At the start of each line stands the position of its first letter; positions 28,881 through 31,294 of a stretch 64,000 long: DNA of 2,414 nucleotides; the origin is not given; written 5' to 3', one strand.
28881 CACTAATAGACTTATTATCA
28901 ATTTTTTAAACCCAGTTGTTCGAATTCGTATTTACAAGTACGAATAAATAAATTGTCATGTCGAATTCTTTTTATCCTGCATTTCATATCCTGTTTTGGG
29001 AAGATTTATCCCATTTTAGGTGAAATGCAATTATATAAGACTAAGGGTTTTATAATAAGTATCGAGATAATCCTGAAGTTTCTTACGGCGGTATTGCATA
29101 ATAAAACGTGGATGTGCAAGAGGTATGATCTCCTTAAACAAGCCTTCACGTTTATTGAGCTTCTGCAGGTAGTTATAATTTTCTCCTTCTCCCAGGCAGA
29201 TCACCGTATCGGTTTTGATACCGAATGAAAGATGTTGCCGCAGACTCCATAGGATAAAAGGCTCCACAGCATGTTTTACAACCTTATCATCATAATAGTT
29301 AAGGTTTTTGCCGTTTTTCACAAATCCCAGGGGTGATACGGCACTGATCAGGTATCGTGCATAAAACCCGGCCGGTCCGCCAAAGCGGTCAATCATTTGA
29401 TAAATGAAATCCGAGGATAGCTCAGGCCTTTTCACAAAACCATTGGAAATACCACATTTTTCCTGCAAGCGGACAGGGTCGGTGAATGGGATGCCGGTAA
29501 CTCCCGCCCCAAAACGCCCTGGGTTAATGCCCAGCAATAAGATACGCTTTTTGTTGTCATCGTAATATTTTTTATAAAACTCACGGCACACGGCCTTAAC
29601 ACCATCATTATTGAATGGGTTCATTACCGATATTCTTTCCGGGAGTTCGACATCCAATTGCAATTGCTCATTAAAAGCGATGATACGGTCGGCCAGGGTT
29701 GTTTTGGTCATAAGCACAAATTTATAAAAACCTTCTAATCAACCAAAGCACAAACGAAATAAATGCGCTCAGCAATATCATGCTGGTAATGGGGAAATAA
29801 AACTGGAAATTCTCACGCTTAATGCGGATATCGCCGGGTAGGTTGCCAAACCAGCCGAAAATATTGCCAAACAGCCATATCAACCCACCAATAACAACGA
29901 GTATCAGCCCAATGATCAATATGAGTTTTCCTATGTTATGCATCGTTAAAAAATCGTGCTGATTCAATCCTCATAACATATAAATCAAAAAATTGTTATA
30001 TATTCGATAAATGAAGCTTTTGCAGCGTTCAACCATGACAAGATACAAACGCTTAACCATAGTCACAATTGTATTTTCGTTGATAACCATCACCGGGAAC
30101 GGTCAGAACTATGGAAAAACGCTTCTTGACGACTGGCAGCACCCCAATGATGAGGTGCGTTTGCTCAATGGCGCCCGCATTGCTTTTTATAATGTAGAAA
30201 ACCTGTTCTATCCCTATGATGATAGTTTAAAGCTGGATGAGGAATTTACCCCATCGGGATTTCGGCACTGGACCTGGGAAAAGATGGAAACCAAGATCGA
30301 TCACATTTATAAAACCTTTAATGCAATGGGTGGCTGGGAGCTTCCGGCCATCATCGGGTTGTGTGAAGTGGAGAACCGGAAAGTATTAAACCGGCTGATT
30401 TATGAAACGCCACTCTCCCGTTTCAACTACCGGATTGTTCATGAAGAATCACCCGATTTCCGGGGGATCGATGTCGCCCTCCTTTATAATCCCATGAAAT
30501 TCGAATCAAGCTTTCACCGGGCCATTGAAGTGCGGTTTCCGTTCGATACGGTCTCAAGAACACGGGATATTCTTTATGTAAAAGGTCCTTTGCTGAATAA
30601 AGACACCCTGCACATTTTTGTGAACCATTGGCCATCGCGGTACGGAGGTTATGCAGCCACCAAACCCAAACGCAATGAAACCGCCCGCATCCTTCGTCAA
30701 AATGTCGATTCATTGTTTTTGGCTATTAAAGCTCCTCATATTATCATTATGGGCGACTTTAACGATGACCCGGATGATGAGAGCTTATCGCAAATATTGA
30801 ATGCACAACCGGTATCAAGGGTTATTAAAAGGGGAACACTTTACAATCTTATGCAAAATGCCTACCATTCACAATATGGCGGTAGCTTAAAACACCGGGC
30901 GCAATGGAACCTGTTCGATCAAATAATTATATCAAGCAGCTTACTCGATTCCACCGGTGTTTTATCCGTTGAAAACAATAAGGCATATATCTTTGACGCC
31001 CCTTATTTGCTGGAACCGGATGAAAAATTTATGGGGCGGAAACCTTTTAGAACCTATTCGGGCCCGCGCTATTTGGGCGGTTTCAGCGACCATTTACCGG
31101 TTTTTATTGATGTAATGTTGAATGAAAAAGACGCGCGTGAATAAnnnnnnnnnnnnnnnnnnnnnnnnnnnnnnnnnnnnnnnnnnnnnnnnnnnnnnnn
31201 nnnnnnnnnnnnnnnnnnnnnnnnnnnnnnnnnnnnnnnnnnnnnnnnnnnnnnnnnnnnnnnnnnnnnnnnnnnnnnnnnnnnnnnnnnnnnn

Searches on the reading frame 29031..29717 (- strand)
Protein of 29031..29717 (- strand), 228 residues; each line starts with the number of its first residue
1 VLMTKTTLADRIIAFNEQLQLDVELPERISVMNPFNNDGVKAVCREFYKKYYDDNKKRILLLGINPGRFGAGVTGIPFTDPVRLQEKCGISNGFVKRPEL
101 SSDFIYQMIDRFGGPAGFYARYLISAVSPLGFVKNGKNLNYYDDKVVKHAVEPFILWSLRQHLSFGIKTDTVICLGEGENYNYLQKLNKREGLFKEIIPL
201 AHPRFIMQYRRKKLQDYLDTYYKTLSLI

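Call 60: search_protein_families(library=pfam, proteins=[window:29031-29717:-], max_evalue=0.0001)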
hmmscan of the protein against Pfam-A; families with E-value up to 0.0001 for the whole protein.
window:29031-29717:- (228 aa): 1 family
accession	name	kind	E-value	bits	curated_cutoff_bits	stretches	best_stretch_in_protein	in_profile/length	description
PF03167.25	UDG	-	3.1e-15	56.9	24.3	1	50-225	2-140/141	Uracil DNA glycosylase superfamily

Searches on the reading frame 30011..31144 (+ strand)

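Call 60: search_protein_families(library=pfam, proteins=[window:30011-31144:+], max_evalue=0.0001)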
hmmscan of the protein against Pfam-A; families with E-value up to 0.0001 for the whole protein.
window:30011-31144:+ (377 aa): 2 families
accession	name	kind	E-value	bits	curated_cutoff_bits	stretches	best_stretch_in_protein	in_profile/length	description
PF19580.5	Exo_endo_phos_3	-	3.9e-98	328.8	27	1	57-368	2-309/311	Endonuclease/Exonuclease/phosphatase family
PF03372.29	Exo_endo_phos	-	2e-05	24.9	24.5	1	113-279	32-174/225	Endonuclease/Exonuclease/phosphatase family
